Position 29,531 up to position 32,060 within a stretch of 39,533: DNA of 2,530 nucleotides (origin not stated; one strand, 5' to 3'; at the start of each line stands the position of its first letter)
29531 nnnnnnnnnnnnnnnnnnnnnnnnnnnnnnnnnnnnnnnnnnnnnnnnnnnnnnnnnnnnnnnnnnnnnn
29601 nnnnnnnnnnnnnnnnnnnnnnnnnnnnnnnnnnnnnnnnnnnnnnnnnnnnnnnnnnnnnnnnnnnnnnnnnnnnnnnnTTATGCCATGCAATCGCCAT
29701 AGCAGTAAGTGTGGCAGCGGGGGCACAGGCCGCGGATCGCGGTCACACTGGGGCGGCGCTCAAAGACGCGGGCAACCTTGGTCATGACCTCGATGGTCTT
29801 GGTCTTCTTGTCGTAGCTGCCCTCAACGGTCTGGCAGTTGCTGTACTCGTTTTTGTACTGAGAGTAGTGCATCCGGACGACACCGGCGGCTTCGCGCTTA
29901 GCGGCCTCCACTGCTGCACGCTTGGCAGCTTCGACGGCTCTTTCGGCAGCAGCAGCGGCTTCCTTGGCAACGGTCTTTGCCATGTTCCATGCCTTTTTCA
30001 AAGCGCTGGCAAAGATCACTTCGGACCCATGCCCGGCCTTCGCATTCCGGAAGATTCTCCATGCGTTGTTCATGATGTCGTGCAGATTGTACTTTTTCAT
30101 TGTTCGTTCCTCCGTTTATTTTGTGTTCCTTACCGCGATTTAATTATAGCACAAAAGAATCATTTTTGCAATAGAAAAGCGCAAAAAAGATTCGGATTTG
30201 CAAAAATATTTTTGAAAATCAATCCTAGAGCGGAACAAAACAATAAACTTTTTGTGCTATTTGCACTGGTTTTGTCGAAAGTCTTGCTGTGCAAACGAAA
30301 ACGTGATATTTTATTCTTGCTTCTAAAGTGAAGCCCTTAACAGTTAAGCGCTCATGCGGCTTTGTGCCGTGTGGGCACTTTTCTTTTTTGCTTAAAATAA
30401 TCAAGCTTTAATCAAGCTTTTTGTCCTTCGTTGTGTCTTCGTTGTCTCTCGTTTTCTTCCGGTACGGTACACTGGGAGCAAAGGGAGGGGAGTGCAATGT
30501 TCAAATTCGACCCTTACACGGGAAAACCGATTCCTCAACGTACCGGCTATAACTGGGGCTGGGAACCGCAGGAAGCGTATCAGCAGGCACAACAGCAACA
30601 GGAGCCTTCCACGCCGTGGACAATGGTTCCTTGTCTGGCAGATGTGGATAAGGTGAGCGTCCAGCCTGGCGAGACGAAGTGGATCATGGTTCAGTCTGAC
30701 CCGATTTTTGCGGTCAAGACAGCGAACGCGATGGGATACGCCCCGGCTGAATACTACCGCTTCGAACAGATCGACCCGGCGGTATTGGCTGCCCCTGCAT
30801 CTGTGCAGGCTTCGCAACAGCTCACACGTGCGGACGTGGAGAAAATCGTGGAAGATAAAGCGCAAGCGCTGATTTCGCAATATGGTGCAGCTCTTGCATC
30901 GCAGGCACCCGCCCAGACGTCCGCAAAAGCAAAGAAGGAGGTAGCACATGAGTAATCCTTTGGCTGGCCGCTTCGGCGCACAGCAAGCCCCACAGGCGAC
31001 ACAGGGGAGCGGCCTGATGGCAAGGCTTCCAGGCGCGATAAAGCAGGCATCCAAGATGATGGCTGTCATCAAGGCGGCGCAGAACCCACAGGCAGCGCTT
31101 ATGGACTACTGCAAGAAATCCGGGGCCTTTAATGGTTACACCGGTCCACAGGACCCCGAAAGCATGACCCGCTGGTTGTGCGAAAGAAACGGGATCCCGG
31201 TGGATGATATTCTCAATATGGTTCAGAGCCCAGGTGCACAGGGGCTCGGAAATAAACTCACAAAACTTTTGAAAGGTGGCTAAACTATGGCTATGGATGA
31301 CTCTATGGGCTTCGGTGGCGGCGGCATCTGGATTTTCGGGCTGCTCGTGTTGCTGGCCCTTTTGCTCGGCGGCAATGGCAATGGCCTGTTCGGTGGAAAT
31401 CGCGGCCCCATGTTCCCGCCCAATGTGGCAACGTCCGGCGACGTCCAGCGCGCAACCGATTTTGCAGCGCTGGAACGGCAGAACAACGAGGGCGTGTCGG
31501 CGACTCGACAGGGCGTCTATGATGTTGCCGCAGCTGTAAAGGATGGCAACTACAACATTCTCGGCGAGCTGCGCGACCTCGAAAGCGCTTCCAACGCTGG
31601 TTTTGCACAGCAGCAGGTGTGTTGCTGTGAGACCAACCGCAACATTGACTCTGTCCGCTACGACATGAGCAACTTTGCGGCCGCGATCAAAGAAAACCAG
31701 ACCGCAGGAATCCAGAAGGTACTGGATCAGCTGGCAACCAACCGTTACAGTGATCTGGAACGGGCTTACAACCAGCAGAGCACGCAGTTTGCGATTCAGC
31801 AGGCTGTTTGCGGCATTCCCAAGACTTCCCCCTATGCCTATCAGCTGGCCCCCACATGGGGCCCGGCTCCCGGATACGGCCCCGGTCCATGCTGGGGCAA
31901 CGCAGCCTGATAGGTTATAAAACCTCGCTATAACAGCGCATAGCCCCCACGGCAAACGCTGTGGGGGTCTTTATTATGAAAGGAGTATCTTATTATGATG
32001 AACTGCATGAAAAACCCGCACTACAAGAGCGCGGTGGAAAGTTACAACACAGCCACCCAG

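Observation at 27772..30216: Self-contained antisense three-gene operon: Cys-tailed helical protein, zinc-ribbon-array/AP2 protein, RHH protein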

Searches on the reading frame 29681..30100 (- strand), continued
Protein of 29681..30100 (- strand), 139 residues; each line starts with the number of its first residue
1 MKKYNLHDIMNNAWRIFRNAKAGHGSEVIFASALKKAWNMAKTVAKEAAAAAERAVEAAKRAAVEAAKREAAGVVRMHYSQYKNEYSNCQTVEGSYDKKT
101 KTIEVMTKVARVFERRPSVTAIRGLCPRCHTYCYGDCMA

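Call 62: search_protein_families(library=ncbifam, proteins=[P0196, P0212, P0228, P0232, P0245, P0254, P0267, P0269], max_evalue=0.01)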
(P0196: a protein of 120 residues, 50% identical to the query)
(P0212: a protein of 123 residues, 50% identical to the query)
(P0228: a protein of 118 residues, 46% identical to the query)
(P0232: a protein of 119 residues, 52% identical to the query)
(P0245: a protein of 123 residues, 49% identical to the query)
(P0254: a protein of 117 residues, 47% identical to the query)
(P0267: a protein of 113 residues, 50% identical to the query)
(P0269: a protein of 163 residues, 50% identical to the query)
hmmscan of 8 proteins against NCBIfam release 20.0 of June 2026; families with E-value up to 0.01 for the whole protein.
P0196 (120 aa): 1 family
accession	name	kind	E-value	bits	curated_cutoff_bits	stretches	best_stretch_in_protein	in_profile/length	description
NF033948.0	AcrIIA3_fam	equivalog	4.2e-08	33.3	70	1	4-52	1-59/119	anti-CRISPR protein AcrIIA3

P0212 (123 aa): 2 families
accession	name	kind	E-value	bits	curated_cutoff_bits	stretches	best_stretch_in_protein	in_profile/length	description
NF033948.0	AcrIIA3_fam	equivalog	5.6e-07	29.6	70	1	3-50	1-57/119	anti-CRISPR protein AcrIIA3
NF033762.1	social_mot_Tgl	equivalog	0.0018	17.7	225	1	30-90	72-129/252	social motility TPR repeat lipoprotein Tgl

P0228 (118 aa): 1 family
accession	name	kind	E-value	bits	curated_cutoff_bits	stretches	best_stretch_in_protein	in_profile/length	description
NF033948.0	AcrIIA3_fam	equivalog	4e-07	30.1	70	1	3-60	1-68/119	anti-CRISPR protein AcrIIA3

P0232 (119 aa): 1 family
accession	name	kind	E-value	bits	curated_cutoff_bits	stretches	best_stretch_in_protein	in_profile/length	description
NF033948.0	AcrIIA3_fam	equivalog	1.4e-05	25.2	70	1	3-52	1-60/119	anti-CRISPR protein AcrIIA3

P0245 (123 aa): 1 family
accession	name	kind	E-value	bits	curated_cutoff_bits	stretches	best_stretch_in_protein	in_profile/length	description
NF033948.0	AcrIIA3_fam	equivalog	3.2e-07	30.4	70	1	3-53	1-60/119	anti-CRISPR protein AcrIIA3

P0254 (117 aa): 1 family
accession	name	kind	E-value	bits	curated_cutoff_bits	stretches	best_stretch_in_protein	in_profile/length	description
NF033948.0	AcrIIA3_fam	equivalog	1.2e-06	28.5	70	1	4-54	2-60/119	anti-CRISPR protein AcrIIA3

P0267 (113 aa): 1 family
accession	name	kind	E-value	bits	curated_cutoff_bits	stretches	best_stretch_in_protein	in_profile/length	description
NF033948.0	AcrIIA3_fam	equivalog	9.3e-05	22.5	70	1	5-48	2-59/119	anti-CRISPR protein AcrIIA3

P0269 (163 aa): 1 family
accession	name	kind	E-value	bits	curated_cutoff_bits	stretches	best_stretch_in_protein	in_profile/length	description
NF033948.0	AcrIIA3_fam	equivalog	3e-06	27.3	70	1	40-87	1-56/119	anti-CRISPR protein AcrIIA3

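Call 78: list_cluster_members(proteins=[P0153, P0008, P0123, P0160])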
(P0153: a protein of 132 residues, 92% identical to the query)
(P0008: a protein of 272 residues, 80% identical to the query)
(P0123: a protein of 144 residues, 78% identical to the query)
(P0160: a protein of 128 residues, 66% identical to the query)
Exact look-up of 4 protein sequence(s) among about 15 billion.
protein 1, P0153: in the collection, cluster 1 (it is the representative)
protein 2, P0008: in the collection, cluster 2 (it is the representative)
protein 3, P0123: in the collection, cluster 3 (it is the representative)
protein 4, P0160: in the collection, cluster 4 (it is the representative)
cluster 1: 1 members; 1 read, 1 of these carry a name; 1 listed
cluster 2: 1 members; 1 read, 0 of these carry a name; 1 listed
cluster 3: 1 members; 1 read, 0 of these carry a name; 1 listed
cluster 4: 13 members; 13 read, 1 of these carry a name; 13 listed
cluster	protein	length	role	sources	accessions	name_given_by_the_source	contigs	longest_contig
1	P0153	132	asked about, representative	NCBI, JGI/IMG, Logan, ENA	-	hypothetical protein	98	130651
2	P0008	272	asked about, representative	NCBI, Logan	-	-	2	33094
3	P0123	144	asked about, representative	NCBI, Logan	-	-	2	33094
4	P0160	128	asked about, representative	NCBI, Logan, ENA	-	-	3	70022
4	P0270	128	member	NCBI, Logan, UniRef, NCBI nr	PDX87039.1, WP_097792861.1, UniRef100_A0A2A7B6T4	hypothetical protein CHR60_10030 [Faecalibacterium prausnitzii] | Uncharacterized protein n=1 Tax=Faecalibacterium prausnitzii TaxID=853 ... | hypothetical protein [Faecalibacterium prausnitzii]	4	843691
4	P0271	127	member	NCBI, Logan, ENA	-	-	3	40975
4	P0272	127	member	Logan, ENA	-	-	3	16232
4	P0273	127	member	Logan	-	-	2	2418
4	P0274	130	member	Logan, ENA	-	-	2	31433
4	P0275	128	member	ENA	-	-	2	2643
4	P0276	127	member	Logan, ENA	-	-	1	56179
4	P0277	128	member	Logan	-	-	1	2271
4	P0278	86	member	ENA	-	-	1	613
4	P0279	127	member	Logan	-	-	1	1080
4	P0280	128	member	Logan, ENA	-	-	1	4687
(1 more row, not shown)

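Call 100: search_protein_representatives(alignment_id=A1)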
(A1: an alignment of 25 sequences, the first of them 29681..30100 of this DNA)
Query: 25 sequences, 129 profile positions. Proteins with E-value up to 0.001 (for the whole library): 505; up to 1e-10: 39; up to 1e-30: 5. The best 150 are listed.
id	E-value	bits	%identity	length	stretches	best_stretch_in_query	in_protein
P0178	4.9e-56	204.7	-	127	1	1-128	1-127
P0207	8.9e-52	190.9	-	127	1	2-129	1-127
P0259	2.6e-46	173.2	-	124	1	2-128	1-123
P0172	3.6e-40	153.3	-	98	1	47-129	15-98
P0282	1.6e-36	141.6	-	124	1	2-127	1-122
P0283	2.8e-30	121.4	-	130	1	1-128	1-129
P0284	2.7e-29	118.2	-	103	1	2-105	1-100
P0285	4.5e-29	117.5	-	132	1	3-128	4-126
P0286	8.7e-29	116.5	-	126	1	2-128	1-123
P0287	2.6e-25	105.3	-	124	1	2-103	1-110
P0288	9.2e-25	103.5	-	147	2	2-101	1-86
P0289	8.8e-24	100.3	-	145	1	32-128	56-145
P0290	2.9e-23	98.7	-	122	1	4-105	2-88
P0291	2.6e-22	95.6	-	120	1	48-126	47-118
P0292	1.6e-21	93.0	-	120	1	31-128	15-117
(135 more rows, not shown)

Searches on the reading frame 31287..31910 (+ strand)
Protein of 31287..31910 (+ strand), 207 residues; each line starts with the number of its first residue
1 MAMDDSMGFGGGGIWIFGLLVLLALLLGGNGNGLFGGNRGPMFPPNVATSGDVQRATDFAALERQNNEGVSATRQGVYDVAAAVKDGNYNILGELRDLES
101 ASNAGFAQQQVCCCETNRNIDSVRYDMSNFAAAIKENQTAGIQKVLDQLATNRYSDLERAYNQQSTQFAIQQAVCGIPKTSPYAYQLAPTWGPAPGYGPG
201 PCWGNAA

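Call 10: search_protein_families(library=phrogs, proteins=[window:31287-31910:+], max_evalue=0.001)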
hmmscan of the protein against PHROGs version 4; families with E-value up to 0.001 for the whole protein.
window:31287-31910:+ (207 aa): 1 family
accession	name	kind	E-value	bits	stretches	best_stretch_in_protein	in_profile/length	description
phrog_16490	-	unknown function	7.1e-15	56.4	1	8-168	27-205/286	-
